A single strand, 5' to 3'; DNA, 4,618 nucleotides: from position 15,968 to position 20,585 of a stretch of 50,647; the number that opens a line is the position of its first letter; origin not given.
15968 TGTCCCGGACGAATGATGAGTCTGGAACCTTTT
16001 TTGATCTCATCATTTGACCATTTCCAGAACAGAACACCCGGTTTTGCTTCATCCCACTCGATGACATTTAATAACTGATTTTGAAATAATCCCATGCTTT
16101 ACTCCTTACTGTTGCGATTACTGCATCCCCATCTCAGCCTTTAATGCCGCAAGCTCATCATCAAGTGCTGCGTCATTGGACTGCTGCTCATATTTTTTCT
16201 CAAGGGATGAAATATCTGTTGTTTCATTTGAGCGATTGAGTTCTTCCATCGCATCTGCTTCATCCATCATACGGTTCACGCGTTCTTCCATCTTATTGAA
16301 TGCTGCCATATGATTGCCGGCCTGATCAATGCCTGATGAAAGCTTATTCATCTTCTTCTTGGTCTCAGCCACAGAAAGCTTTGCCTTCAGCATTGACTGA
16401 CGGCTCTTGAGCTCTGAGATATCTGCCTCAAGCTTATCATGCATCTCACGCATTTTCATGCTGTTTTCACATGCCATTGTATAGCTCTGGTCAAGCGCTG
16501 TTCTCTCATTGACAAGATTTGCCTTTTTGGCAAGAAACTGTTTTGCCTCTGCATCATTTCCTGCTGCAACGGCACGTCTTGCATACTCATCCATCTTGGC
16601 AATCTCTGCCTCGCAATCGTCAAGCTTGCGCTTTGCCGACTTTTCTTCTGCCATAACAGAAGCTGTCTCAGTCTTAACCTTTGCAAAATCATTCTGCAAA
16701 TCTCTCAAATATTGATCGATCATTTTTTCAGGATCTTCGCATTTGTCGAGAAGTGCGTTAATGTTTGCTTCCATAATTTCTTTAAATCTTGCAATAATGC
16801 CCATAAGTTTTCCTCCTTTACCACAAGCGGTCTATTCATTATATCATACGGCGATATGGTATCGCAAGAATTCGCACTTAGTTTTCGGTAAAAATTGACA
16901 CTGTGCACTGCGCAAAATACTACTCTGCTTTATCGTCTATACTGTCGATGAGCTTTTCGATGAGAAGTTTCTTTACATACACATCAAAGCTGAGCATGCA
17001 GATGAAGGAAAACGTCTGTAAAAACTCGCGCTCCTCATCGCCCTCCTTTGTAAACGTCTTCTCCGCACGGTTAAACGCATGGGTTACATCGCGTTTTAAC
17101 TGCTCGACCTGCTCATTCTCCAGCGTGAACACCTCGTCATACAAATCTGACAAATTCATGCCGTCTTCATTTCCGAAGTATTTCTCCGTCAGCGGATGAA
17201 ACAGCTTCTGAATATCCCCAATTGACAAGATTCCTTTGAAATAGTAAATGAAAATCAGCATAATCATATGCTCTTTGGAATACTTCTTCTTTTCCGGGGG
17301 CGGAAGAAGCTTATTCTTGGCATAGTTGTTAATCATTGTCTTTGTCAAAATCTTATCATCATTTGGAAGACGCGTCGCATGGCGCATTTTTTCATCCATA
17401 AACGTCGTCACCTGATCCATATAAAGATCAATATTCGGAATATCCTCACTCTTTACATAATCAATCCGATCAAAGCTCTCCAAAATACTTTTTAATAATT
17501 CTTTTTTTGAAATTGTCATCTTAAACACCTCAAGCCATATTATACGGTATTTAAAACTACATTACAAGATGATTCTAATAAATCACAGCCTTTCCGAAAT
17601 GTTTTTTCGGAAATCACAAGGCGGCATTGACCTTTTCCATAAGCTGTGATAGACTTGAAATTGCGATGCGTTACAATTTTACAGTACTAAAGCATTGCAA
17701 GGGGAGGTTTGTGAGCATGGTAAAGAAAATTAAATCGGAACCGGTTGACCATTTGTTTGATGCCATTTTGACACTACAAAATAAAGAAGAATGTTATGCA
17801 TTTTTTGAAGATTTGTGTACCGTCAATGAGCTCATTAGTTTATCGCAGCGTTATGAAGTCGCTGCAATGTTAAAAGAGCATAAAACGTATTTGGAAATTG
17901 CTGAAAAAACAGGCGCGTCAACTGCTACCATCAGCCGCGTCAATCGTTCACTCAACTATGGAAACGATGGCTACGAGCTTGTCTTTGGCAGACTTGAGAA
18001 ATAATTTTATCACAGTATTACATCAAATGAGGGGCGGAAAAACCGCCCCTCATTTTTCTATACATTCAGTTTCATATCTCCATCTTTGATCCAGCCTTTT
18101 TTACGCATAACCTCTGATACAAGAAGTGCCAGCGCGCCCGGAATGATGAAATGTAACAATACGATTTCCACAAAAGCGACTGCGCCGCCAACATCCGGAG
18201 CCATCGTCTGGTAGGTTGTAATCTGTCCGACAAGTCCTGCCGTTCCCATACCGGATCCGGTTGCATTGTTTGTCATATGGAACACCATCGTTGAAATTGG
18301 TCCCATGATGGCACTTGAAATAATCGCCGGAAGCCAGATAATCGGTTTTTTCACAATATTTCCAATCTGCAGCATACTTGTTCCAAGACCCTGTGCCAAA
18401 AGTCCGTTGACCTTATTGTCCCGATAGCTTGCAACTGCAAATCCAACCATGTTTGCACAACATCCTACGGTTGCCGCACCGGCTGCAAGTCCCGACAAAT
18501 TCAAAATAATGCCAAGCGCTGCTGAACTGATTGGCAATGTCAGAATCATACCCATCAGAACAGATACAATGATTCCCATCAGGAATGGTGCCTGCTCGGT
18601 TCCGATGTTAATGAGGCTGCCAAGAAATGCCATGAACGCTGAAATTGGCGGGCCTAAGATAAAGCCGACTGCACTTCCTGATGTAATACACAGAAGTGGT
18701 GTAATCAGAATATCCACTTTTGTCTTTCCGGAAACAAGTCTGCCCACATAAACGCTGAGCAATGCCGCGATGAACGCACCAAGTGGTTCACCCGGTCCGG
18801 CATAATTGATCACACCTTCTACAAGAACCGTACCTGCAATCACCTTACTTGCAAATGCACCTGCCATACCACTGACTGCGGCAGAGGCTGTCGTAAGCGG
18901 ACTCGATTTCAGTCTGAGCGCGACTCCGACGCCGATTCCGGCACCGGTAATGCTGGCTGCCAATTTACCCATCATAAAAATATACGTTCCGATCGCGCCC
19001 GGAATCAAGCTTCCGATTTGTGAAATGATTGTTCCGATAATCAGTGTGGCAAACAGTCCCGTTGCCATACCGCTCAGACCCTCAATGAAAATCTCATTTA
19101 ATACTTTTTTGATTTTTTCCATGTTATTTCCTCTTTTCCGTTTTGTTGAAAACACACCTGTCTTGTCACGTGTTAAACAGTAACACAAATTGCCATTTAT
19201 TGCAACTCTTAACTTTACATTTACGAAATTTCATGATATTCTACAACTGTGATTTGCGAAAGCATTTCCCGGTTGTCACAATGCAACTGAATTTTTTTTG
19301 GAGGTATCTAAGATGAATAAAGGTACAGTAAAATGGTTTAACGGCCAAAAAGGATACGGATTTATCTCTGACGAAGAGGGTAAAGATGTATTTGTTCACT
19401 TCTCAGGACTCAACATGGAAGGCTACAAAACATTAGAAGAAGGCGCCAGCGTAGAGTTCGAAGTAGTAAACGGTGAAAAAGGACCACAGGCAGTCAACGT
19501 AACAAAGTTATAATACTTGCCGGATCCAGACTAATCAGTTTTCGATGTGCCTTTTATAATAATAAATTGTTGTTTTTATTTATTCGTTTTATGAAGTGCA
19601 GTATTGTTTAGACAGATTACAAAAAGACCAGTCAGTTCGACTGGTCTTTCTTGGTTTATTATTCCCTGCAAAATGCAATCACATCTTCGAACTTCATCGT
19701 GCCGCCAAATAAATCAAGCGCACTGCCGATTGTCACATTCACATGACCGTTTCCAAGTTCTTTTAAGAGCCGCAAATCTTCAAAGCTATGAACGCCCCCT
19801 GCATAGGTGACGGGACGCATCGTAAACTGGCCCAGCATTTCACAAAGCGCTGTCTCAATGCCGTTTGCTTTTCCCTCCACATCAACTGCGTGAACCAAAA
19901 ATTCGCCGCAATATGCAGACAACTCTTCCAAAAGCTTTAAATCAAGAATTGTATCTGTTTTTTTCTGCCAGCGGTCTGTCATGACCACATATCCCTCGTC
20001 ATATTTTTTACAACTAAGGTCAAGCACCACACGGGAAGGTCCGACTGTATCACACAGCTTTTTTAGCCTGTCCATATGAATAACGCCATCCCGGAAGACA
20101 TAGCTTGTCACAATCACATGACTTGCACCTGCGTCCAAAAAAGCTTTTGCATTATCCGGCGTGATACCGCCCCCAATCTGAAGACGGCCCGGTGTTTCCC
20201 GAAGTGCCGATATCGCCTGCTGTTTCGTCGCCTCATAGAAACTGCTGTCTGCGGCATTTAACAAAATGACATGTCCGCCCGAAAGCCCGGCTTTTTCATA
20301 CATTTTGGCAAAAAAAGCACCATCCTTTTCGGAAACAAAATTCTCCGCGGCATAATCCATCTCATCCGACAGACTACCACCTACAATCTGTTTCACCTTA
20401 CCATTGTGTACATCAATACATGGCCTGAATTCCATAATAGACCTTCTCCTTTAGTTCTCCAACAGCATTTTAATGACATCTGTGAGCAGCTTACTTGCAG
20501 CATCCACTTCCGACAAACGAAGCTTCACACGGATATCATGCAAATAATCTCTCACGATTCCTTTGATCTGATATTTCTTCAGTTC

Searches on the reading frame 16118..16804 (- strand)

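Call 24: search_protein_families(library=pfam, proteins=[window:16118-16804:-], max_evalue=0.001)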
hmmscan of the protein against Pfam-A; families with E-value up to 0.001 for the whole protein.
window:16118-16804:- (228 aa): 1 family
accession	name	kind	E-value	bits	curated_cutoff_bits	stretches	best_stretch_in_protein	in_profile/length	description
PF04012.17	PspA_IM30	-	5.3e-41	141.1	33.9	1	3-224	2-217/220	PspA/IM30 family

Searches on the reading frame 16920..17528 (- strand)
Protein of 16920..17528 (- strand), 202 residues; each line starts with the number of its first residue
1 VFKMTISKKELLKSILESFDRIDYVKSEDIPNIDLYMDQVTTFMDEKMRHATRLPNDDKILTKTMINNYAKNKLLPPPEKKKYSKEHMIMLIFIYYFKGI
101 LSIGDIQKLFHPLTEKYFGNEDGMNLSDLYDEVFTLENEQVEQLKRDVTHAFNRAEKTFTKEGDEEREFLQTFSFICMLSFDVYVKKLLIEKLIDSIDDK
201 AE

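Call 24: search_protein_families(library=pfam, proteins=[window:16920-17528:-], max_evalue=0.001)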
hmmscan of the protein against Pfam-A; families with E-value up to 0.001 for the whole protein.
window:16920-17528:- (202 aa): 1 family
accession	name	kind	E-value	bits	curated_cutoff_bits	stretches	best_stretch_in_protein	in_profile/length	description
PF08876.17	DUF1836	-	4e-37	126.9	27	1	26-132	2-104/105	Domain of unknown function (DUF1836)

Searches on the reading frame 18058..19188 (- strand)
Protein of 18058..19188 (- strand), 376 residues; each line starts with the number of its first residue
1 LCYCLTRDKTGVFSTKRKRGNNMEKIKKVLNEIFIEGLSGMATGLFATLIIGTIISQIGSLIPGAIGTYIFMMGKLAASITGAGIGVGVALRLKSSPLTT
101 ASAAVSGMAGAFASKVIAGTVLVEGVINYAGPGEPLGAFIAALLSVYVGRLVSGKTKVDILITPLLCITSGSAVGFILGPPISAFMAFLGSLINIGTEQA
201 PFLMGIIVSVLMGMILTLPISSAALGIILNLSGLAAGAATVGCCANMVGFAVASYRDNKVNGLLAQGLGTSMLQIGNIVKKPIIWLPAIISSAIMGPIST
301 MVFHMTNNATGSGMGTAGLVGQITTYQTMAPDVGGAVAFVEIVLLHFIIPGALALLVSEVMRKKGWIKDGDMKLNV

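Call 24: search_protein_families(library=pfam, proteins=[window:18058-19188:-], max_evalue=0.001)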
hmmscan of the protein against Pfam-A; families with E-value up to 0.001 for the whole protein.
window:18058-19188:- (376 aa): 1 family
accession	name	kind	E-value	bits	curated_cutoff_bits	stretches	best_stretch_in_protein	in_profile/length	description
PF13303.11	PTS_EIIC_2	-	8.6e-98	327.8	28.9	1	37-374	3-327/327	Phosphotransferase system, EIIC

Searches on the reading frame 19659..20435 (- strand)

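Call 24: search_protein_families(library=pfam, proteins=[window:19659-20435:-], max_evalue=0.001)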
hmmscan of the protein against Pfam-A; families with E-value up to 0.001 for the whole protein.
window:19659-20435:- (258 aa): 1 family
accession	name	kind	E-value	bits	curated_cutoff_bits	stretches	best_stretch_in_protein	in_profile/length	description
PF00977.27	His_biosynth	-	7.6e-32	111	23.6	1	5-240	4-222/228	Histidine biosynthesis protein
